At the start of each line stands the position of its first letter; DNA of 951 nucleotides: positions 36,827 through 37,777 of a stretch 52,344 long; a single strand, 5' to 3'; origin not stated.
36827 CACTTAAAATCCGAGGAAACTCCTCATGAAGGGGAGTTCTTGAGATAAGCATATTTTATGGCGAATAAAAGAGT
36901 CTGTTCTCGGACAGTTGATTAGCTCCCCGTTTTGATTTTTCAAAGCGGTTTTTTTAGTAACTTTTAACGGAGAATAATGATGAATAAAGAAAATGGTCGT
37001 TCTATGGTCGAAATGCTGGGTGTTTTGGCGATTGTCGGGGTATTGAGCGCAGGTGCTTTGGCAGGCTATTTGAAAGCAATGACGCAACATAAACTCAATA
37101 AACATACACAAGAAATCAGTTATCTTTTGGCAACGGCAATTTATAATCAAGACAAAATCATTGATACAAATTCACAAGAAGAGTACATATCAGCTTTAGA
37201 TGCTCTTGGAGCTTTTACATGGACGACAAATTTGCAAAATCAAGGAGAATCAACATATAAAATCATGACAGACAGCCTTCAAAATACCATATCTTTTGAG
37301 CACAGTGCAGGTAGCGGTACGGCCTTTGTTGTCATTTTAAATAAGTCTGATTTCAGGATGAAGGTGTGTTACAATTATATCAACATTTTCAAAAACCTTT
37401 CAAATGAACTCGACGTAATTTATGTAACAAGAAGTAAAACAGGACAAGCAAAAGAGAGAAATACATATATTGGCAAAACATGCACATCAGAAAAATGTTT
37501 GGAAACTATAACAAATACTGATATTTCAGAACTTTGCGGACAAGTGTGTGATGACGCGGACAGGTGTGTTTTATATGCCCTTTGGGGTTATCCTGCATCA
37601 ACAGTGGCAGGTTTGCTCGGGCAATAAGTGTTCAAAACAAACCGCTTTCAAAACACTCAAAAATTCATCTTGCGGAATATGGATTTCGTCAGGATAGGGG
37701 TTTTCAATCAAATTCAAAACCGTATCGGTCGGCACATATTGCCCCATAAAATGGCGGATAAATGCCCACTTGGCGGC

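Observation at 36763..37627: The same leader RNA controls a type IV pilin-like gene, linking LRR adhesin paralogs and a pilin in one putative surface regulon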

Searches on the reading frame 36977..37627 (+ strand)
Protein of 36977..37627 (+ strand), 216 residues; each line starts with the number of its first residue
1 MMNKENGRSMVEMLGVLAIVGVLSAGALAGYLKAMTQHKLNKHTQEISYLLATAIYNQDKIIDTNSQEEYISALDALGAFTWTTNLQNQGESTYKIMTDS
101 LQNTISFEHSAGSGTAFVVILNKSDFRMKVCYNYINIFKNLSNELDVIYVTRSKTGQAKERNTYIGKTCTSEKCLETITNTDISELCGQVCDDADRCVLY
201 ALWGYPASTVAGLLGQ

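Call 13: search_protein_families(library=pfam, proteins=[window:36977-37627:+], max_evalue=0.1)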
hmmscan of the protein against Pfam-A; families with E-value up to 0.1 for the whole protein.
window:36977-37627:+ (216 aa): 2 families
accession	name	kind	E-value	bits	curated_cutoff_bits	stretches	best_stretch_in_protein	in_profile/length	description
PF07963.17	N_methyl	-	0.0019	18.1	21.2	1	2-28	1-27/27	Prokaryotic N-terminal methylation motif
PF04885.19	Stig1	-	0.047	14.6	24.1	1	157-198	38-78/85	Stigma-specific STIG1-like protein family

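Call 14: search_protein_families(library=ncbifam, proteins=[window:36977-37627:+], max_evalue=0.1)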
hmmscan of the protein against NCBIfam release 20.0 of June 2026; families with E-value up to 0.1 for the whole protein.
window:36977-37627:+ (216 aa): 6 families
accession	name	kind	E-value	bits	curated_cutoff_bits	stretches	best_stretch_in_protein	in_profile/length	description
NF007800.0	PRK10506.1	equivalog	0.00061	19.7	158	1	2-67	5-75/163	prepilin peptidase-dependent protein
TIGR01708.2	typeII_sec_gspH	equivalog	0.015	15.3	80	1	6-54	2-50/169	type II secretion system minor pseudopilin GspH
NF047827.1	T3SSXpsH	equivalog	0.023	14.5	160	1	7-127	2-127/145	type II secretion system protein XpsH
NF041013.1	T4P_ComGE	equivalog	0.036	14.1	49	1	4-61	2-59/83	competence type IV pilus minor pilin ComGE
NF007862.0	PRK10574.1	equivalog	0.042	14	138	0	2-45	1-44/145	prepilin peptidase-dependent pilin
NF045876.1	RnfG_DVU2794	exception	0.042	13.4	205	1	8-56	2-47/190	RnfABCDGE type electron transport complex subunit G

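Call 16: find_homologous_proteins(query=window:36977-37627:+, max_evalue=0.001)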
Query window:36977-37627:+ (216 aa): 299 proteins with E <= 0.001 among 2510 candidates; the best 120 are listed.
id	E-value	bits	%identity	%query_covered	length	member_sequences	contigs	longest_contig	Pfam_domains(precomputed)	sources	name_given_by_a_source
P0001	2.0e-130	450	94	100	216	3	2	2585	-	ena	-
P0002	3.5e-80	287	65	98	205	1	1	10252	-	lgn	-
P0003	3.9e-73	264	61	97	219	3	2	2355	-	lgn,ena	-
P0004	6.4e-69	250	56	99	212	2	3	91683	-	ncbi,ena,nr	ncbi:MAG: hypothetical protein IJ830_06120 [Alphaproteobacteria bacterium]|nr:hypothetical protein [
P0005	2.1e-67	245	59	100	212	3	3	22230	-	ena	-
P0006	2.3e-67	245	56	100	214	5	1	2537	-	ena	-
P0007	1.6e-66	242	58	99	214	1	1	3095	-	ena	-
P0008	5.1e-63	230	53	98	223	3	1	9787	-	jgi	-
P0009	2.1e-62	229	55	98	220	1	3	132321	-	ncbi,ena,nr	ncbi:MAG: hypothetical protein IJ830_00205 [Alphaproteobacteria bacterium]|nr:hypothetical protein [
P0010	8.3e-62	227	53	99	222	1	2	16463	-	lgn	-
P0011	1.2e-58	216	53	99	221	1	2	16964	-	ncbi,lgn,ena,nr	ncbi:MAG: prepilin-type N-terminal cleavage/methylation domain-containing protein [Alphaproteobacter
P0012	6.7e-58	214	54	97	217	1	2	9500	-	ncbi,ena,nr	ncbi:MAG: prepilin-type N-terminal cleavage/methylation domain-containing protein [Alphaproteobacter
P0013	2.0e-57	212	52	97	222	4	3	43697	-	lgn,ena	-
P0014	3.5e-57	211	51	99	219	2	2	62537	-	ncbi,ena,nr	ncbi:MAG: hypothetical protein IJ870_02375 [Alphaproteobacteria bacterium]|nr:hypothetical protein [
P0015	4.0e-56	208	54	92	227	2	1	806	-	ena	-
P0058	2.4e-12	65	46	55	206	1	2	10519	PF05307.17,PF08805.17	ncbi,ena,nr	ncbi:MAG: hypothetical protein J6X42_02905 [Alphaproteobacteria bacterium]|nr:hypothetical protein [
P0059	4.0e-12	64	71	24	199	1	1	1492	PF05307.17,PF08805.17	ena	-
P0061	4.6e-12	64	39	60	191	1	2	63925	PF05307.17,PF08805.17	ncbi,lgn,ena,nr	ncbi:MAG TPA: hypothetical protein DIC64_02585 [Alphaproteobacteria bacterium]|nr:hypothetical prote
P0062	5.0e-12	64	39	60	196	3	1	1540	PF05307.17,PF08805.17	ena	-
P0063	5.4e-12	64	39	63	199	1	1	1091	PF05307.17,PF08805.17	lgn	-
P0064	6.3e-12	64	69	24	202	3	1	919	PF05307.17,PF08805.17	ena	-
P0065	7.0e-12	64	36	77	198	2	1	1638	PF05307.17,PF08805.17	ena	-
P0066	1.2e-11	63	37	67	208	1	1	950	PF05307.17,PF08805.17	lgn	-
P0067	1.2e-11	63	69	24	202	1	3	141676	PF05307.17,PF08805.17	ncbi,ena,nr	ncbi:MAG: hypothetical protein IJ830_02545 [Alphaproteobacteria bacterium]|nr:hypothetical protein [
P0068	1.3e-11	63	34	79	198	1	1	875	PF05307.17,PF08805.17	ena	-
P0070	1.6e-11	62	71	24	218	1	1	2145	PF05307.17,PF08805.17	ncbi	-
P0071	1.6e-11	62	37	49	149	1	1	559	PF05307.17,PF08805.17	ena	-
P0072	2.6e-11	62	66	27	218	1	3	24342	PF05307.17,PF08805.17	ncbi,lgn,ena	-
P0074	2.8e-11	62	68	23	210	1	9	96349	-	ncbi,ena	-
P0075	2.9e-11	62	71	24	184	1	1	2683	PF05307.17,PF08805.17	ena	-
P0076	3.0e-11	61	69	24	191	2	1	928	PF05307.17,PF08805.17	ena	-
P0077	3.1e-11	61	69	24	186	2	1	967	PF05307.17,PF08805.17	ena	-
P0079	3.4e-11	61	71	24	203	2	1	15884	PF05307.17,PF08805.17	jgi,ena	-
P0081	3.7e-11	61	71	24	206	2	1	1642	PF05307.17,PF08805.17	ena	-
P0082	3.9e-11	61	71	24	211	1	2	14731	PF05307.17,PF08805.17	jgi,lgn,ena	-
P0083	4.0e-11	61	67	24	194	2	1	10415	PF05307.17,PF08805.17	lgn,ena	-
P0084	4.3e-11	61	69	24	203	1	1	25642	PF05307.17,PF08805.17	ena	-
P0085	4.4e-11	61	71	24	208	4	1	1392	PF05307.17,PF08805.17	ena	-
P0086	4.4e-11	61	71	24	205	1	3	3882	PF05307.17,PF08805.17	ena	-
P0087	4.4e-11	61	35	80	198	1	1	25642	PF05307.17,PF08805.17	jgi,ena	-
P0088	4.4e-11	61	71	24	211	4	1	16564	PF05307.17,PF08805.17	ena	-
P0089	4.5e-11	61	71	24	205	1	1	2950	PF05307.17,PF08805.17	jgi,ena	-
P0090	4.6e-11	61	71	24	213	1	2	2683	PF05307.17,PF08805.17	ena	-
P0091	4.6e-11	61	41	56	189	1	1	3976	PF05307.17,PF08805.17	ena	-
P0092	4.7e-11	61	71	24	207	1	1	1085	PF05307.17,PF08805.17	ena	-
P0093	5.0e-11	61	54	32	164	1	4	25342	PF05307.17,PF08805.17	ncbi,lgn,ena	-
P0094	5.0e-11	61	69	24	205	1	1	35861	PF05307.17,PF08805.17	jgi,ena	-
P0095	5.1e-11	61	71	24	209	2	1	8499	PF05307.17,PF08805.17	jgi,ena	-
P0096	5.2e-11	61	71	24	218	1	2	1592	PF05307.17,PF08805.17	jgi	jgi:Tfp pilus assembly protein PilE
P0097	5.2e-11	61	63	27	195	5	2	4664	PF05307.17,PF08805.17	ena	-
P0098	5.4e-11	61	67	24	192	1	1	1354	PF05307.17,PF08805.17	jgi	-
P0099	5.4e-11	61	35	75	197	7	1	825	PF05307.17,PF08805.17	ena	-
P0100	5.6e-11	61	71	24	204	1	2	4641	PF05307.17,PF08805.17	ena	-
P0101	5.7e-11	61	71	24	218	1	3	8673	PF05307.17,PF08805.17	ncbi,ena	-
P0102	5.7e-11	61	50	37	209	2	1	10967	PF05307.17,PF08805.17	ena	-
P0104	6.0e-11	61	71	24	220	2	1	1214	PF05307.17,PF08805.17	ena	-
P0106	6.2e-11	60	71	24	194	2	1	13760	PF05307.17,PF08805.17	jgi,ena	-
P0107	6.4e-11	60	69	24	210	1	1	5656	PF05307.17,PF08805.17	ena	-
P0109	7.2e-11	60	68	22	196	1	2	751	PF05307.17,PF08805.17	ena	-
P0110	7.4e-11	60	74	22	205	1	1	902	PF05307.17,PF08805.17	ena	-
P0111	7.4e-11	60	71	24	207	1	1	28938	PF05307.17,PF08805.17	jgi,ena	-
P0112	7.6e-11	60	71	24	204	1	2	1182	PF05307.17,PF08805.17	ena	-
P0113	7.8e-11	60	71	24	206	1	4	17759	PF05307.17,PF08805.17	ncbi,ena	-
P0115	8.1e-11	60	71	24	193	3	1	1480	PF05307.17,PF08805.17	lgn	-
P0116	8.2e-11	60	71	24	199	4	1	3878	PF05307.17,PF08805.17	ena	-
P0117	8.2e-11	60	71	24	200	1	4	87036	PF05307.17,PF08805.17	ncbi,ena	-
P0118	8.4e-11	60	71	24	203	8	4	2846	PF05307.17,PF08805.17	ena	-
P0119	9.3e-11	60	71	24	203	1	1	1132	PF05307.17,PF08805.17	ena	-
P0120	9.4e-11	60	69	24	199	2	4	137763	PF05307.17,PF08805.17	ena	-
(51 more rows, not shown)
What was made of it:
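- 36969..37627 (+): GGAG ribosome-binding site (36969-36972) and the pilin-like ORF (36977-37627, 216 aa). It has a short leader peptide, Gly-1|Arg+1 and Glu+5, a hydrophobic N-terminal helix, and a Cys-containing globular domain. 299 homologs, all from uncultured gut Alphaproteobacteria (call 16).
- On Type IV pilin superfamily (class III signal peptide proteins): Paralogs with the same N-terminus carry precomputed PF08805 and PF05307 hits (call 16).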

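Call 36: search_solved_structures(query=A4, max_evalue=1, show_alignments=2)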
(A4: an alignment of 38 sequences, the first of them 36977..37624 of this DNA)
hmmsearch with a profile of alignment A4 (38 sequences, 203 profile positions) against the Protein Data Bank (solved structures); distinct sequences matched with E-value up to 1: 10.
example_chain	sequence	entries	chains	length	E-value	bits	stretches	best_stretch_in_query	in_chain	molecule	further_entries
8uhf_A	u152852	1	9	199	0.047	17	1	11-131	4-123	Toxin co-regulated pilin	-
9egp_A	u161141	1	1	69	0.051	16.8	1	3-31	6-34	Geopilin domain 1 protein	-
9laa_A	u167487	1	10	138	0.076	16.3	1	1-32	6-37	Type IV pilin protein PilA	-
7tgg_A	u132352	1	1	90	0.12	15.6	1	4-32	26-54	Geopilin domain 1 protein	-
8tob_GA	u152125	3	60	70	0.13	15.5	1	10-50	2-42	Fimbrial protein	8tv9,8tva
1eke_A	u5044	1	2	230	0.35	14.1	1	44-194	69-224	RIBONUCLEASE HII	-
6kos_A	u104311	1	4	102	0.49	13.6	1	39-114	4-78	SUWA (Super WA20)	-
2m7g_A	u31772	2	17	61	0.59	13.4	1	10-32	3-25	Geopilin domain 1 protein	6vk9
2lqu_A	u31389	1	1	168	0.66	13.2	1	87-169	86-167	Decorin-binding protein A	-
9qqu_A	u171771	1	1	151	0.9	12.8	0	99-189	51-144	Stress-induced-phosphoprotein 1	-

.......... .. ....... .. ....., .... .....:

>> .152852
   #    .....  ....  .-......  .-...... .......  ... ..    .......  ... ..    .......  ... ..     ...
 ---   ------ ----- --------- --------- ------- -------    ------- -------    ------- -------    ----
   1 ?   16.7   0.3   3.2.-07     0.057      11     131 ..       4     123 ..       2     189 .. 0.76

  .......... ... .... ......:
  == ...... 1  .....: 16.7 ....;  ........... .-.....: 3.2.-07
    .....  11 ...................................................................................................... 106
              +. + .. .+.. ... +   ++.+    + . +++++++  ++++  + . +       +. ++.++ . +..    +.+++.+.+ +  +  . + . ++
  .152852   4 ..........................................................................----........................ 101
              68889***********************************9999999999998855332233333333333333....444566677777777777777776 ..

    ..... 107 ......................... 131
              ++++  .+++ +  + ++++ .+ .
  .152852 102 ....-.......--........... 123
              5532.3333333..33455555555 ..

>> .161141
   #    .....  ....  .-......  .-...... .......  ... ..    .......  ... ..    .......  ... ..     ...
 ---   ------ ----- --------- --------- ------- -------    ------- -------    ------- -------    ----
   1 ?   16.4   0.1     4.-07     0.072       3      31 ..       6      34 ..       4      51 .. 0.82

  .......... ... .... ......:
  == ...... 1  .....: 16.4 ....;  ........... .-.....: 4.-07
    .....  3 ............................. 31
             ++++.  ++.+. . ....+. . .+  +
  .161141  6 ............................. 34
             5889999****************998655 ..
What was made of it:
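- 36969..37627 (+): Best PDB profile hit is TcpA, E = 0.047 (call 36).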

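Call 41: find_encoding_contigs(protein=P0067, flank=10000, max_places=3)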
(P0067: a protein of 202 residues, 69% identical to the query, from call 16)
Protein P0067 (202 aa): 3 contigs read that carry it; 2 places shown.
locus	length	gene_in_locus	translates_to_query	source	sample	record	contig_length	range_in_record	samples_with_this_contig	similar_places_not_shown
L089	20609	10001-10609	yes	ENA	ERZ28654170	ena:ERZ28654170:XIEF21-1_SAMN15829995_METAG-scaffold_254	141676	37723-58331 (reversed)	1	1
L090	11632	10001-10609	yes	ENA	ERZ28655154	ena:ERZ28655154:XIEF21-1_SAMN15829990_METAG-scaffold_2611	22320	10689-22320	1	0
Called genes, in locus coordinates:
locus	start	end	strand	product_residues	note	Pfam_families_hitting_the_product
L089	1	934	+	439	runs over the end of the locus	PF00749:tRNA-synt_1c, PF19269:Anticodon_2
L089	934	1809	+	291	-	PF02811:PHP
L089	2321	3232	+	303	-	PF13306:LRR_5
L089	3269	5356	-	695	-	PF03979:Sigma70_r1_1, PF00140:Sigma70_r1_2, PF04546:Sigma70_ner, PF04542:Sigma70_r2, PF04539:Sigma70_r3, PF04545:Sigma70_r4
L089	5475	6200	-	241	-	PF06691:DUF1189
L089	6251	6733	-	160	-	PF04608:PgpA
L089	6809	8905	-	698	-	PF02922:CBM_48, PF00128:Alpha-amylase, PF21331:Isoamylase_C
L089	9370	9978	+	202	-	PF05307:Bundlin, PF08805:PilS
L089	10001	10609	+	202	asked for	PF05307:Bundlin, PF08805:PilS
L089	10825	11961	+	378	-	PF04966:OprB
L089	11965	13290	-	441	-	PF01554:MatE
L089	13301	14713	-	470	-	PF00989:PAS (faint), PF13188:PAS_8 (faint), PF13426:PAS_9 (weak), PF00512:HisKA, PF02518:HATPase_c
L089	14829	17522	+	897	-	PF01624:MutS_I, PF05188:MutS_II, PF05192:MutS_III, PF05190:MutS_IV, PF00488:MutS_V, PF27441:MutS_C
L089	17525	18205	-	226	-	PF13306:LRR_5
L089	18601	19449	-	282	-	PF14938:SNAP (weak)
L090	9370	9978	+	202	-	PF05307:Bundlin, PF08805:PilS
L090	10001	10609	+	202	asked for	PF05307:Bundlin, PF08805:PilS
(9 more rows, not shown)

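Call 42: find_encoding_contigs(protein=P0004, flank=10000, max_places=3)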
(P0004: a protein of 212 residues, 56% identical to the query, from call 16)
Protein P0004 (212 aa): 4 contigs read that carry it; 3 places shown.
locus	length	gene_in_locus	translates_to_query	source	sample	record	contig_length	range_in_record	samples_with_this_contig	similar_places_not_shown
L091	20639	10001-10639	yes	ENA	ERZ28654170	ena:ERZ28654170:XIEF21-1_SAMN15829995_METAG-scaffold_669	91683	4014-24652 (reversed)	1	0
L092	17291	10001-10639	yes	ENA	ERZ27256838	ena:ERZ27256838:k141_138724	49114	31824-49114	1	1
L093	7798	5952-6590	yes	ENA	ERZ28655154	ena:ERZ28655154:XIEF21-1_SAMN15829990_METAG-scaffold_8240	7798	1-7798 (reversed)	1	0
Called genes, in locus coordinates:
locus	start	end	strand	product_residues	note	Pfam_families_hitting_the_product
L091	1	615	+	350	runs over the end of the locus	PF10555:MraY_sig1 (weak), PF00953:Glycos_transf_4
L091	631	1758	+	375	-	PF01098:FTSW_RODA_SPOVE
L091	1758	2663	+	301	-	PF01565:FAD_binding_4, PF02873:MurB_C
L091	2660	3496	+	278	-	PF08478:POTRA_1, PF03799:FtsQ_DivIB_C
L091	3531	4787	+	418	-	PF11104:PilM_2 (faint), PF14450:FtsA (weak), PF02491:SHS2_FTSA (weak), PF06723:MreB_Mbl, PF14450:FtsA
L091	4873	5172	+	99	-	PF10967:DUF2769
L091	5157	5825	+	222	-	-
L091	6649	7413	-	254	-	PF04335:VirB8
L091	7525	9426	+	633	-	-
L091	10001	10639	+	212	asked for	-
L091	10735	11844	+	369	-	PF01926:MMR_HSR1, PF02421:FeoB_N (weak), PF06071:YchF-GTPase_C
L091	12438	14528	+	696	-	PF05307:Bundlin (weak), PF08805:PilS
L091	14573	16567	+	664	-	PF00270:DEAD (weak), PF04851:ResIII, PF13604:AAA_30 (faint), PF17757:UvrB_inter, PF27431:UvrB_3rd, PF00271:Helicase_C, PF12344:UvrB, PF02151:UVR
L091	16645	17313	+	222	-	PF02498:Bro-N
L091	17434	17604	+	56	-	-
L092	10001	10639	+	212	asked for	-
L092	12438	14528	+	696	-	PF05307:Bundlin (weak), PF08805:PilS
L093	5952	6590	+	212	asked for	-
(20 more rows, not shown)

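Call 44: predict_structure(alignment_id=A4)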
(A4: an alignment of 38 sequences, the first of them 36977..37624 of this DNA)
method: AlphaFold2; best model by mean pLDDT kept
length: 216 residues; sequences in the alignment: 38
mean_pLDDT: 87.8   pTM: 0.81
mean pLDDT of the five models: 87.8, 85.7, 85.7, 85.2, 84.5
residues with pLDDT >= 90: 122; 70-90: 76; 50-70: 16; < 50: 2
segments of 3 or more residues with pLDDT < 50: none
pLDDT, mean of each block of 10 residues (from residue 1): 54 66 77 90 97 94 80 95 90 91 92 90 91 97 97 89 92 92 88 91 92 84
secondary structure, 60 per line:
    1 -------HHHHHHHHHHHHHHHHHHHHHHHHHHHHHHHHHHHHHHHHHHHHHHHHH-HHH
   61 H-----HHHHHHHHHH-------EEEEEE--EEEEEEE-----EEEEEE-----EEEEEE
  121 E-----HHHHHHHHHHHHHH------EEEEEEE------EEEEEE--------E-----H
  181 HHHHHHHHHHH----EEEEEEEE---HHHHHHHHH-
elements in order: H8-56 H58-61 H67-76 E84-89 E92-98 E104-109 E115-121 H127-140 E147-153 E160-165 H180-191 E196-203 H207-215
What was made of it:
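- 36969..37627 (+): AF2 model with pLDDT 87.8 and pTM 0.81, helix 8-56 plus a beta-sheet (call 44).
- On Type IV pilin superfamily (class III signal peptide proteins): AF2 model with pLDDT 87.8 and pTM 0.81, helix 8-56 plus strands (call 44).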

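Call 50: fold_search(model_id=the predicted structure, library=pdb)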
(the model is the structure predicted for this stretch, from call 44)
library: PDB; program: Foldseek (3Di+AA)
matches with E <= 10: 851; with E <= 0.001: 0
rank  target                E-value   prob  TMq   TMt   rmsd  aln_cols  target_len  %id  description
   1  3fhu_A                4.2e-03  0.99  0.39  0.52   5.6       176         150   13  Crystal structure of type IV b pilin from Salmonella typhi (released 2009-10-20)
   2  6pij_A                2.5e-02  0.18  0.18  0.13  16.5       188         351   10  Target DNA-bound V. cholerae TniQ-Cascade complex, closed conformation (released 2019-10-02)
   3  6pij_C                4.0e-02  0.18  0.18  0.13  15.1       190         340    9  Target DNA-bound V. cholerae TniQ-Cascade complex, closed conformation (released 2019-10-02)
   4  8fuk_A                4.2e-02  0.16  0.19  0.14  15.0       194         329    9  V. cholerae TniQ-Cascade complex with Type III-B crRNA (released 2024-01-24)
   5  6brx_B                4.8e-02  0.44  0.23  0.14  12.9       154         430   10  Crystal Structure of Human DNA polymerase kappa in complex with DNA containing the major cisplatin lesion (released 2018-08-22)
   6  3in5_A                5.4e-02  0.75  0.26  0.15   6.9       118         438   10  Structure of human DNA polymerase kappa inserting dATP opposite an 8-oxoG DNA lesion (released 2009-09-08)
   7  6brx_A                5.4e-02  0.33  0.22  0.13  12.7       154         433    9  Crystal Structure of Human DNA polymerase kappa in complex with DNA containing the major cisplatin lesion (released 2018-08-22)
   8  9irg_A                6.4e-02  0.12  0.16  0.12  15.5       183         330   12  Cryo-EM Structure of RNA (released 2026-01-14)
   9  4u7c_A                6.8e-02  0.66  0.23  0.14   6.6       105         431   10  Structure of DNA polymerase kappa in complex with benzopyrene adducted DNA (released 2016-01-27)
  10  6lnb_F                6.8e-02  0.11  0.17  0.13  15.6       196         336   11  CryoEM structure of Cascade-TniQ-dsDNA complex (released 2020-02-19)
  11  2w7p_B                7.7e-02  0.28  0.22  0.13  12.9       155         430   10  Structure and Activity of Bypass Synthesis by Human DNA Polymerase Kappa Opposite the 7,8-Dihydro-8-oxodeoxyguanosine  (released 2009-06-16)
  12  6v9q_G                8.2e-02  0.14  0.18  0.14  12.9       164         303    8  Cryo-EM structure of Cascade-TniQ binary complex (released 2020-01-29)
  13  3pzp_A                8.7e-02  0.69  0.25  0.14   6.1       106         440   11  Human DNA polymerase kappa extending opposite a cis-syn thymine dimer (released 2011-12-28)
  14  2w7o_A                9.2e-02  0.63  0.24  0.14   6.2       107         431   10  Structure and Activity of Bypass Synthesis by Human DNA Polymerase Kappa Opposite the 7,8-Dihydro-8-oxodeoxyguanosine  (released 2009-06-16)
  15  1lew_A                9.2e-02  0.35  0.21  0.15  10.1       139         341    7  CRYSTAL STRUCTURE OF MAP KINASE P38 COMPLEXED TO THE DOCKING SITE ON ITS NUCLEAR SUBSTRATE MEF2A (released 2002-07-10)
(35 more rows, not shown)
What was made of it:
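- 36969..37627 (+): Best Foldseek hit is the S. Typhi type IVb pilin 3fhu_A, prob 0.99, E = 4e-3, TM 0.39/0.52 (call 50).
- On Type IV pilin superfamily (class III signal peptide proteins): The top Foldseek hit is the type IVb pilin 3fhu_A with prob 0.99, but E = 4e-3 and TM 0.39/0.52, so the similarity is moderate (call 50).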

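Call 60: find_encoding_contigs(protein=P0120, flank=10000, max_places=2)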
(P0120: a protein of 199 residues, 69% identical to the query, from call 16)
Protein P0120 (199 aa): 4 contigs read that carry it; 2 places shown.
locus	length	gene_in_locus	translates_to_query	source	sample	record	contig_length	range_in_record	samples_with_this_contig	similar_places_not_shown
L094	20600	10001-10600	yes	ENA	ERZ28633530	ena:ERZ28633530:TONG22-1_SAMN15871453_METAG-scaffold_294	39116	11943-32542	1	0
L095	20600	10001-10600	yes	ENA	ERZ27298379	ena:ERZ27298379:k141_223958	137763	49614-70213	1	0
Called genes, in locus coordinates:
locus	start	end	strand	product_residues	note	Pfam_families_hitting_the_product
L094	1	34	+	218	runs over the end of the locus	PF11380:Stealth_CR2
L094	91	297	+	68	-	-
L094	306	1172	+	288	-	-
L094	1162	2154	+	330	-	-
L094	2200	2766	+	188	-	-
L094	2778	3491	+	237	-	-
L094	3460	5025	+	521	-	-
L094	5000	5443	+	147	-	-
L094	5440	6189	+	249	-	-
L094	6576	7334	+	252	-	PF05662:YadA_stalk (faint), PF07484:Collar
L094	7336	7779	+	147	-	PF05105:Phage_holin_4_1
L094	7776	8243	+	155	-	PF00959:Phage_lysozyme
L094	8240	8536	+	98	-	-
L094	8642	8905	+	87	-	-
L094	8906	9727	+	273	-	-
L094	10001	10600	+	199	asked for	PF05307:Bundlin, PF08805:PilS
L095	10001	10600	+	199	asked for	PF05307:Bundlin, PF08805:PilS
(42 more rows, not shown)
